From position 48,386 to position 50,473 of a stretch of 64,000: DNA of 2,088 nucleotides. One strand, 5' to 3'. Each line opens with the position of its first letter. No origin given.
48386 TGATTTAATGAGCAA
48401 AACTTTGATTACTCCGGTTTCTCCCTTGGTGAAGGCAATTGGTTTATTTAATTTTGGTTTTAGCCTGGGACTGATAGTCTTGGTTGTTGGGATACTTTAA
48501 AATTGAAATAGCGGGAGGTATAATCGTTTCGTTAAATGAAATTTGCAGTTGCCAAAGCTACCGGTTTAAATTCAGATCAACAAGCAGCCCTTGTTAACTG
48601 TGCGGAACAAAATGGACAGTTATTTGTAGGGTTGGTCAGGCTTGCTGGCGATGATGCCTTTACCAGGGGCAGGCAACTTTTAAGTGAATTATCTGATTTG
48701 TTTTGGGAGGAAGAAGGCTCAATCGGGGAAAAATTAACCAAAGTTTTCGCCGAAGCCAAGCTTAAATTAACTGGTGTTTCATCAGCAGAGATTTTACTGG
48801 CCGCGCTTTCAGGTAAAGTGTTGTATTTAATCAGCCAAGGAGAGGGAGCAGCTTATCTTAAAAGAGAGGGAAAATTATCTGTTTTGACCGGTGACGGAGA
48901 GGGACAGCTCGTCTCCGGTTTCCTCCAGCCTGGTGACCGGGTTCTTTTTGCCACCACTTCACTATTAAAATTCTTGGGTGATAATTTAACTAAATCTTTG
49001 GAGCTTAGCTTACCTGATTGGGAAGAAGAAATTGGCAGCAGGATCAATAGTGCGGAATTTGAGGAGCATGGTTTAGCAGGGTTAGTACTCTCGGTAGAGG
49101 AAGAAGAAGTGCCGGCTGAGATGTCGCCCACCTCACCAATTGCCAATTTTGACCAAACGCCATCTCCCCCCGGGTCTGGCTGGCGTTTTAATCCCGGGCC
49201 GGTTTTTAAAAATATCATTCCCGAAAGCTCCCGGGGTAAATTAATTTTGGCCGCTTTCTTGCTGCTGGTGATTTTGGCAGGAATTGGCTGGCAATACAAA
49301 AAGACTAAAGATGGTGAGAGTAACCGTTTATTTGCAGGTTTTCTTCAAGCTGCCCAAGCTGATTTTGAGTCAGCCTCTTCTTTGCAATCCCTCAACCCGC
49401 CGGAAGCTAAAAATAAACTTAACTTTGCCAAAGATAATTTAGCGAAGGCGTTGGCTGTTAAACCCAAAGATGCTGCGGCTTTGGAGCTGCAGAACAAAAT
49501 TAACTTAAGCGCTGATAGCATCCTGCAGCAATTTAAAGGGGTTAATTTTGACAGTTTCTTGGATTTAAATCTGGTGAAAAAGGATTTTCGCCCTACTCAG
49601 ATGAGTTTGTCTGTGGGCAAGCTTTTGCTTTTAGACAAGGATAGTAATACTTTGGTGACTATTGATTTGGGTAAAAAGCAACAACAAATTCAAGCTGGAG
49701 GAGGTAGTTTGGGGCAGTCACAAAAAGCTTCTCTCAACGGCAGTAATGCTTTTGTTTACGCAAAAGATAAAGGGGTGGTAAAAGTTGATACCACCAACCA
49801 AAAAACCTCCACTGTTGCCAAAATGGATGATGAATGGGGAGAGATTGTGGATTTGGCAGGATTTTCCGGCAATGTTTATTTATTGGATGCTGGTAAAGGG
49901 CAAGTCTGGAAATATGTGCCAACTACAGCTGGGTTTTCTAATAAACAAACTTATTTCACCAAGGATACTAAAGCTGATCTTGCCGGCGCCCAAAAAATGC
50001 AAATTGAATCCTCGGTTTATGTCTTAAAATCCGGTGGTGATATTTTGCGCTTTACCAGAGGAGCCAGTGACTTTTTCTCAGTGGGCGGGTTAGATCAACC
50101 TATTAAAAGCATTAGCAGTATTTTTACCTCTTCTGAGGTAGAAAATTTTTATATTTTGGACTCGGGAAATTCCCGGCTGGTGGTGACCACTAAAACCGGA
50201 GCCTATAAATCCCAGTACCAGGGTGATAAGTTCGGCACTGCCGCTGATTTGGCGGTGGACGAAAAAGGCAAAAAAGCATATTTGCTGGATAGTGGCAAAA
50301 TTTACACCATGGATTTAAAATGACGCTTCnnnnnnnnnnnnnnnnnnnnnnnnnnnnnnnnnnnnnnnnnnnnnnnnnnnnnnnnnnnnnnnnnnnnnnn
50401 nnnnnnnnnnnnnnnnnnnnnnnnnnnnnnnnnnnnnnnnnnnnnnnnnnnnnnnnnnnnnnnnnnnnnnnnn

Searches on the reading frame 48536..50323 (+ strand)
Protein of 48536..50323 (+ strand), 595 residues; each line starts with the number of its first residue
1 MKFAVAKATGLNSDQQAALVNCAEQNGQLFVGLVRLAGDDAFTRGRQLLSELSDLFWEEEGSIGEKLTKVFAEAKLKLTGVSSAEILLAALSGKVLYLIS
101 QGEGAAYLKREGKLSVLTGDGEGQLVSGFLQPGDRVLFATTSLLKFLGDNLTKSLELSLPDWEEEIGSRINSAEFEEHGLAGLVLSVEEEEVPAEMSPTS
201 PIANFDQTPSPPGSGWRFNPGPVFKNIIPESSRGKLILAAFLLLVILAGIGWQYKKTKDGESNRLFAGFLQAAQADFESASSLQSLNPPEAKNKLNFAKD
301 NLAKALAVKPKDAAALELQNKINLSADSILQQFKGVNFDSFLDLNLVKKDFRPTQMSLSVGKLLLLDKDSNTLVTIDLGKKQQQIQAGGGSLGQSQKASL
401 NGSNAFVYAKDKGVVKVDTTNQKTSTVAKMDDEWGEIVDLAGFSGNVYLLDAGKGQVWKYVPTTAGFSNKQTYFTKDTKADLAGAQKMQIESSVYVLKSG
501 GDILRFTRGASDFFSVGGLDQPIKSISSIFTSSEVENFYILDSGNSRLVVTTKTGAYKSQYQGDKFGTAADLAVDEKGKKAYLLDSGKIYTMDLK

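Call 53: search_protein_families(library=phrogs, proteins=[window:48536-50323:+], max_evalue=0.01)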
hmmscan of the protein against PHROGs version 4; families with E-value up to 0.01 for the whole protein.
window:48536-50323:+ (595 aa): 0 families

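Call 54: search_protein_families(library=pfam, proteins=[window:48536-50323:+], max_evalue=0.001)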
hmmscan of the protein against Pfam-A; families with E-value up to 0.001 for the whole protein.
window:48536-50323:+ (595 aa): 0 families

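Call 97: search_protein_families(library=ncbifam, proteins=[window:48536-50323:+], max_evalue=0.01)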
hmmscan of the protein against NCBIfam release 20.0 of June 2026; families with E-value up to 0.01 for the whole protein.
window:48536-50323:+ (595 aa): 2 families
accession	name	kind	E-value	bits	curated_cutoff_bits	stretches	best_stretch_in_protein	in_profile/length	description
NF053768.1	CIS12_fam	equivalog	0.0028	16.4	860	0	351-566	88-309/715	CIS12 family contractile injection system protein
TIGR00399.1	metG_C_term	equivalog_domain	0.0036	17.1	116.65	0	33-104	61-131/139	methionine--tRNA ligase subunit beta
